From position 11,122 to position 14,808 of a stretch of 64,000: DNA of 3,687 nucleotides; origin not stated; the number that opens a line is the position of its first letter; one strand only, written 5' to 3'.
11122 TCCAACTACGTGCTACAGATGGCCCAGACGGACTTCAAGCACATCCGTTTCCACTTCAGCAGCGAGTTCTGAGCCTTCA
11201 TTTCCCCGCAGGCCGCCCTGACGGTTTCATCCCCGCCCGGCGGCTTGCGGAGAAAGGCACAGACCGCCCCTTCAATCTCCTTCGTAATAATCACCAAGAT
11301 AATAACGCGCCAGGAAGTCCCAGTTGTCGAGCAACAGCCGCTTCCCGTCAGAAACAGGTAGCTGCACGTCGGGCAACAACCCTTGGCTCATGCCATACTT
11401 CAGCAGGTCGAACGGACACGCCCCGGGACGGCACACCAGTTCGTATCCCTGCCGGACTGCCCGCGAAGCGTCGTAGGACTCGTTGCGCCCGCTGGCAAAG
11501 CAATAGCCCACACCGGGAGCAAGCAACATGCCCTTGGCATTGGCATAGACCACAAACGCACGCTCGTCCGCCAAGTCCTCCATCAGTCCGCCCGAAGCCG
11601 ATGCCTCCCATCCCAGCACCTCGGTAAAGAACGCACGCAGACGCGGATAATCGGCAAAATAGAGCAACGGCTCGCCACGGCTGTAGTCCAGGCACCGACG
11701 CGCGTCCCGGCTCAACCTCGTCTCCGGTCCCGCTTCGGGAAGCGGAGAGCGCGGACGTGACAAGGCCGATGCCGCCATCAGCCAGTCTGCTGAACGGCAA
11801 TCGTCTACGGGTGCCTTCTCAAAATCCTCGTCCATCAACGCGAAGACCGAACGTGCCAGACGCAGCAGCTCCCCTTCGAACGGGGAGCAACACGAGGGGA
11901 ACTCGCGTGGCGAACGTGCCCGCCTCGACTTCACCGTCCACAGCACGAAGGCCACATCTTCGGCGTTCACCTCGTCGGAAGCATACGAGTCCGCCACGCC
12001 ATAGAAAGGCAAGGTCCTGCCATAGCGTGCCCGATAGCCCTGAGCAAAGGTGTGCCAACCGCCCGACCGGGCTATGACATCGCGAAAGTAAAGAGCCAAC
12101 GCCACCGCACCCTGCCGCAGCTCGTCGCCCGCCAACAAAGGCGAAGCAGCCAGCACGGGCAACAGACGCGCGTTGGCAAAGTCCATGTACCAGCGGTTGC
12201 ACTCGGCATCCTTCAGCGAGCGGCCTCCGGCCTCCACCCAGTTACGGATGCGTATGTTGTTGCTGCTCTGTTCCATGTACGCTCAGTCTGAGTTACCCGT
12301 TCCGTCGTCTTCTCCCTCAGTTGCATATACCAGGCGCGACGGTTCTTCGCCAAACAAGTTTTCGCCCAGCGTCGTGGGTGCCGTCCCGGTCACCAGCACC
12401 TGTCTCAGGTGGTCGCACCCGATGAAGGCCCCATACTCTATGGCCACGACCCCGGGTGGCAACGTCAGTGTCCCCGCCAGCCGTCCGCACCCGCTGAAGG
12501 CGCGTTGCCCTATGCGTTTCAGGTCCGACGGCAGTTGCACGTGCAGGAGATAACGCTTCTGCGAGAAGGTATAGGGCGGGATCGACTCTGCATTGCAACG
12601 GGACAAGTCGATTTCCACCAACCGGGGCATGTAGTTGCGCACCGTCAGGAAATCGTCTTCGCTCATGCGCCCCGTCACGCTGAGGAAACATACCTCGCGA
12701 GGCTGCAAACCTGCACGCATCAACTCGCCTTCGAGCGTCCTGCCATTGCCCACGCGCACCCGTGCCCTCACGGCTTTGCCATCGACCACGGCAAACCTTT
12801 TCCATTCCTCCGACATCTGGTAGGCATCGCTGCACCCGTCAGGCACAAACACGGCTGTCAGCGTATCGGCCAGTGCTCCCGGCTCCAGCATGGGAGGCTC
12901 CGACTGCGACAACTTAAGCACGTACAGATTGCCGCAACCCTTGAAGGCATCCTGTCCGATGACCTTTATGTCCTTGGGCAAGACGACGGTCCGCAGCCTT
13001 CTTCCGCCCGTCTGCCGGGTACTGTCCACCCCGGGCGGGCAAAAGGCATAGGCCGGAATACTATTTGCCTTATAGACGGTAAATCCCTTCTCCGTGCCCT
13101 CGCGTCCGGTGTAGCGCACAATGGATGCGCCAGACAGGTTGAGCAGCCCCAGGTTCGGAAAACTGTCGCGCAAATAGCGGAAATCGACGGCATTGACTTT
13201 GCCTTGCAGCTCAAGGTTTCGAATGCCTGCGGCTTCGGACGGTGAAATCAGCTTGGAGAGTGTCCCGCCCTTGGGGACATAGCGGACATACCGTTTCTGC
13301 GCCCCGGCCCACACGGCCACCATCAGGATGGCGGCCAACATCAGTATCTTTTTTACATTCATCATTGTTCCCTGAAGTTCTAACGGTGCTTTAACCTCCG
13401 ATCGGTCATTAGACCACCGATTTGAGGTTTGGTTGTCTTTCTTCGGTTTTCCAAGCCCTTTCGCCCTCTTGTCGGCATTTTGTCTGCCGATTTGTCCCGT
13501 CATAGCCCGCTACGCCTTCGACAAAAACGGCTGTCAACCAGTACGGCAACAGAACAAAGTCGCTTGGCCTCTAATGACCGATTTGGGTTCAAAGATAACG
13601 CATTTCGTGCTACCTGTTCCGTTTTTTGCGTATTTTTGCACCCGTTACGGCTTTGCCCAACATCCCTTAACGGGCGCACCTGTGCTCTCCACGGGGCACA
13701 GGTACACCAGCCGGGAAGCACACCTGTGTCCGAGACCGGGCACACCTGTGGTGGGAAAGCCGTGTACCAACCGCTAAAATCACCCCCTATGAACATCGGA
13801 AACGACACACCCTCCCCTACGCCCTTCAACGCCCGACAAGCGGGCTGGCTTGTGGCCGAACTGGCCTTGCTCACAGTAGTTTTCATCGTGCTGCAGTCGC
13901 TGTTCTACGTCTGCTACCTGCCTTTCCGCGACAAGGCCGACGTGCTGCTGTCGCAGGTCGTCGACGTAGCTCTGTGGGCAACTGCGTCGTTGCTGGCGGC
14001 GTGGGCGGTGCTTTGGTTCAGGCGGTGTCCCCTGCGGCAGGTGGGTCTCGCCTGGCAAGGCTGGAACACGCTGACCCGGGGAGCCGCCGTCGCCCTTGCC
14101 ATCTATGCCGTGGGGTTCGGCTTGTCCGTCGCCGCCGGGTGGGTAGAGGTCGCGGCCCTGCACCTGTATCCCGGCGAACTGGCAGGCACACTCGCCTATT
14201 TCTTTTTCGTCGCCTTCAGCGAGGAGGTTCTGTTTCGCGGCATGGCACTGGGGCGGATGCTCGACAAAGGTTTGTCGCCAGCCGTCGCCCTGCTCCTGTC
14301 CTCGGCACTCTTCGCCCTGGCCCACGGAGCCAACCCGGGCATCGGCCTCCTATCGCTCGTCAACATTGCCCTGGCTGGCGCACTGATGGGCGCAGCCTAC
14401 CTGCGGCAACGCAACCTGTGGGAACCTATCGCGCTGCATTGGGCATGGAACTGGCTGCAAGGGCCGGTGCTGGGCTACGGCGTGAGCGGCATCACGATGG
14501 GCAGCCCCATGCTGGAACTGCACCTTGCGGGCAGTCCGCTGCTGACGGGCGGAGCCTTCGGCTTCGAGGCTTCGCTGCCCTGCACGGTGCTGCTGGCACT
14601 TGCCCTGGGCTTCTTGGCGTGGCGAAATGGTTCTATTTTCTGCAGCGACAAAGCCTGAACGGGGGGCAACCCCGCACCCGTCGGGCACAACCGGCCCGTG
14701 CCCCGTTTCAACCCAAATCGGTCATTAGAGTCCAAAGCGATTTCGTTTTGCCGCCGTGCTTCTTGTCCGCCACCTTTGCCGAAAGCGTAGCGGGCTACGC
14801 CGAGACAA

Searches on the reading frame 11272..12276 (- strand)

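Call 37: search_protein_families(library=pfam, proteins=[window:11272-12276:-], max_evalue=0.00001)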
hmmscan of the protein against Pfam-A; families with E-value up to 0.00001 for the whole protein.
window:11272-12276:- (334 aa): 1 family
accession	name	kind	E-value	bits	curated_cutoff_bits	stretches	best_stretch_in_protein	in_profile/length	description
PF12954.12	DUF3843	-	1.4e-48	166.5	25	2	25-158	18-150/410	Protein of unknown function (DUF3843)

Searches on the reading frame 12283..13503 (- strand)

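Call 37: search_protein_families(library=pfam, proteins=[window:12283-13503:-], max_evalue=0.00001)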
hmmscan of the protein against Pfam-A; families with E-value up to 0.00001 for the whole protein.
window:12283-13503:- (406 aa): 2 families
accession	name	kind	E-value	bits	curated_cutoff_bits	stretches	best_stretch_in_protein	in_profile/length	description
PF13306.12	LRR_5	-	1.1e-14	54.9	27.7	1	307-384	2-75/127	BspA type Leucine rich repeat region (6 copies)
PF13855.12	LRR_8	-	5.7e-08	32.8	27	0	179-212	13-46/61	Leucine rich repeat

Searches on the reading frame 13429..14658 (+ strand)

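Call 37: search_protein_families(library=pfam, proteins=[window:13429-14658:+], max_evalue=0.00001)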
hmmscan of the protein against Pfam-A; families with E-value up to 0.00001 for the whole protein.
window:13429-14658:+ (409 aa): 1 family
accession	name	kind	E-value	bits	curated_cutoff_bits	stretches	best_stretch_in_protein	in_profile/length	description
PF02517.21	Rce1-like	-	9.2e-21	74.4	22.4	1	251-343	5-93/93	Type II CAAX prenyl endopeptidase Rce1-like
